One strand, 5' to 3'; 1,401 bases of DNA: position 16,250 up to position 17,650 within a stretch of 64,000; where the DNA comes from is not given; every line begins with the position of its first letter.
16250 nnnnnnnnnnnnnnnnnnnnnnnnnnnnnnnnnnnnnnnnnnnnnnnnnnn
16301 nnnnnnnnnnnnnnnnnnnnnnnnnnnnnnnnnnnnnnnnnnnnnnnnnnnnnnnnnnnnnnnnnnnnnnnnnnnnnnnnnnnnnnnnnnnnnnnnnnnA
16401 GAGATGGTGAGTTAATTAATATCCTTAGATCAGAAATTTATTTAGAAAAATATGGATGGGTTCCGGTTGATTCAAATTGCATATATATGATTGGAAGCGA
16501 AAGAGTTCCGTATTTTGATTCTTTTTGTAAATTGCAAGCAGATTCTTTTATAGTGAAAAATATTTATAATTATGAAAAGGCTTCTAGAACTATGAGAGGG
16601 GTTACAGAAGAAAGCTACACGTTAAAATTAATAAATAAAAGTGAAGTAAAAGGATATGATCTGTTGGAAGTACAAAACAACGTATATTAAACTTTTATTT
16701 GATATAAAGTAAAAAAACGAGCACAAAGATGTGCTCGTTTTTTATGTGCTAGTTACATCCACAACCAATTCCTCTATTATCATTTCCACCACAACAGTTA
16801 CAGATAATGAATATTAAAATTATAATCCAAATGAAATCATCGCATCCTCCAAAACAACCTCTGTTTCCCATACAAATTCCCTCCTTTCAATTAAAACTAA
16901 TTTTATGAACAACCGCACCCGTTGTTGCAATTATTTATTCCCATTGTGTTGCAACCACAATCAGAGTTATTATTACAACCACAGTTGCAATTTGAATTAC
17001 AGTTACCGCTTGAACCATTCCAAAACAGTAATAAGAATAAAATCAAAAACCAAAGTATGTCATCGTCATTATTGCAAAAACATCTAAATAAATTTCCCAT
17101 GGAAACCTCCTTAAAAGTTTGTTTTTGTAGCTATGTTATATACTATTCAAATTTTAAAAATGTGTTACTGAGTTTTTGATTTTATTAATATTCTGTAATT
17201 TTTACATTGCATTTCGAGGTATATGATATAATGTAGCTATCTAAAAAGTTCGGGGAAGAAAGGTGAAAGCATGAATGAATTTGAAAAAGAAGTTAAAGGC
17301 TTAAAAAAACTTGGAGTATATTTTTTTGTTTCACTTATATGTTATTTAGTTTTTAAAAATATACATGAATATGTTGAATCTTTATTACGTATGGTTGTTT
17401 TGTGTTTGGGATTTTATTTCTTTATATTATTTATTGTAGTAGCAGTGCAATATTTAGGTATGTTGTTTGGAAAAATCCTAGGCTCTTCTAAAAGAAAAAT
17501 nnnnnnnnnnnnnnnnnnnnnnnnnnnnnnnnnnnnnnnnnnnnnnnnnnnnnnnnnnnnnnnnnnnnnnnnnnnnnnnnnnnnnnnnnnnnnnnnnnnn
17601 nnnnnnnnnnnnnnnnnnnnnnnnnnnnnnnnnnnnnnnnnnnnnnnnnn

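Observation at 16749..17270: Tandem small Cys/Gly/Asn-rich membrane peptides with sigma-K-like promoter (third copy at 59420-59548)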

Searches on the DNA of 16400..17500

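Call 78: search_rna_families(source=window, start=16400, end=17500, threshold=evalue, max_evalue=1)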
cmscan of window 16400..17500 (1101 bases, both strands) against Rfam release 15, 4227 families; matches with E-value up to 1: 3.
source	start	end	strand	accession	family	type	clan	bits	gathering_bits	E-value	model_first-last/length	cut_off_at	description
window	16707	16761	-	RF02066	STnc320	Gene; sRNA;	-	22.4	50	0.16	1-55/55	no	Salmonella enterica sRNA STnc320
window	16662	16752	+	RF00558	L20_leader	Cis-reg; leader;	-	21.7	58.7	0.14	1-127/127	no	Ribosomal protein L20 leader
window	17122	17143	-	RF01335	CRISPR-DR22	Gene; CRISPR;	-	18.2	50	0.74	1-36/36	no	CRISPR RNA direct repeat element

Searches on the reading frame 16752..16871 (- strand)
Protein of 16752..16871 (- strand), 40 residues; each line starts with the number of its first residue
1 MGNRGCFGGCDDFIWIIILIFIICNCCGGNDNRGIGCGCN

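Call 4: search_protein_families(library=pfam, proteins=[window:16752-16871:-], max_evalue=10)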
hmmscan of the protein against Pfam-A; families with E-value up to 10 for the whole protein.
seq(40 aa): 0 families

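Call 5: search_protein_families(library=ncbifam, proteins=[window:16752-16871:-], max_evalue=10)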
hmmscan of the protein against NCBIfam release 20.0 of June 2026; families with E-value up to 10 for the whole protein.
seq(40 aa): 0 families

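Call 12: find_homologous_proteins(query=window:16752-16871:-, max_evalue=10)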
Query seq(40 aa) (40 aa): 5 proteins with E <= 10 among 6 candidates.
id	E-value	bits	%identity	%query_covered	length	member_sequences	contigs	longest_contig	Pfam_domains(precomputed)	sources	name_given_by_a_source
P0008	2.6e-13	67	84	93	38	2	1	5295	-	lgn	-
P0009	1.8e-12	64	86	93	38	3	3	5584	-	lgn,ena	-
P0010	4.7e-12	63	93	98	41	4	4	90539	-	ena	-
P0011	2.1e-9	55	88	80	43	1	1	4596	-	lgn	-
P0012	4.6e-5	41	100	15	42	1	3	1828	-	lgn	-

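Call 16: find_encoding_contigs(protein=P0010, flank=8000, max_places=4)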
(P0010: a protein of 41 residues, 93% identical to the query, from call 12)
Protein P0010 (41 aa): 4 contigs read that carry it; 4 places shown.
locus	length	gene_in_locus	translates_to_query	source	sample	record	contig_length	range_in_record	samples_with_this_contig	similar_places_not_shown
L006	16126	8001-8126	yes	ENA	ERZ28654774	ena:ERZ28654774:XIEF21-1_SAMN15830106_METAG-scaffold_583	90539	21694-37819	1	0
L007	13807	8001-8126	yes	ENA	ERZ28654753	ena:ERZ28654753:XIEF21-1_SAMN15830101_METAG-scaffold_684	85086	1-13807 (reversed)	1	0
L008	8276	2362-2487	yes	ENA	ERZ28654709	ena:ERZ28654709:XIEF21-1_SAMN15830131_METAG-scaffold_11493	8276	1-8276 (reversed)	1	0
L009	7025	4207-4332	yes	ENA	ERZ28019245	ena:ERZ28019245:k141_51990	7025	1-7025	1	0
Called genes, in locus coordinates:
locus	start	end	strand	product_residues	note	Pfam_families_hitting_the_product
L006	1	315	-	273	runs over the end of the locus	PF01148:CTP_transf_1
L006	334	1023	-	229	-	PF01255:Prenyltransf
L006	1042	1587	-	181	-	PF01765:RRF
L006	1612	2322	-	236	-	PF00696:AA_kinase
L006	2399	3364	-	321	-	PF00389:2-Hacid_dh, PF02826:2-Hacid_dh_C, PF01262:AlaDh_PNT_C (weak), PF03446:NAD_binding_2 (weak)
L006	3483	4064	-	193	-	-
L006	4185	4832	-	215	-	PF00889:EF_TS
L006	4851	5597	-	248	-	PF00318:Ribosomal_S2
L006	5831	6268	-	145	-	-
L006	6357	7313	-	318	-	PF13793:Pribosyltran_N, PF00156:Pribosyltran, PF14572:Pribosyl_synth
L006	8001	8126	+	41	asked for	-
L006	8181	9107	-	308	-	-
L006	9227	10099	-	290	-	PF19293:CdaA_N, PF02457:DAC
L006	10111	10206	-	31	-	-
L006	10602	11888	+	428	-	PF02403:Seryl_tRNA_N, PF00587:tRNA-synt_2b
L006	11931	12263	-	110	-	-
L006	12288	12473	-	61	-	-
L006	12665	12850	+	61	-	PF00830:Ribosomal_L28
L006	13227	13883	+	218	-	PF00730:HhH-GPD, PF00633:HHH, PF10576:EndIII_4Fe-2S (faint)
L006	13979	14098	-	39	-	-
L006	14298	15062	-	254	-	-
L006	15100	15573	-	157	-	-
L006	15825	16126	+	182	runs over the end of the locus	-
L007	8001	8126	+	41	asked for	-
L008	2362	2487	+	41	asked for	-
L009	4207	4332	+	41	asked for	-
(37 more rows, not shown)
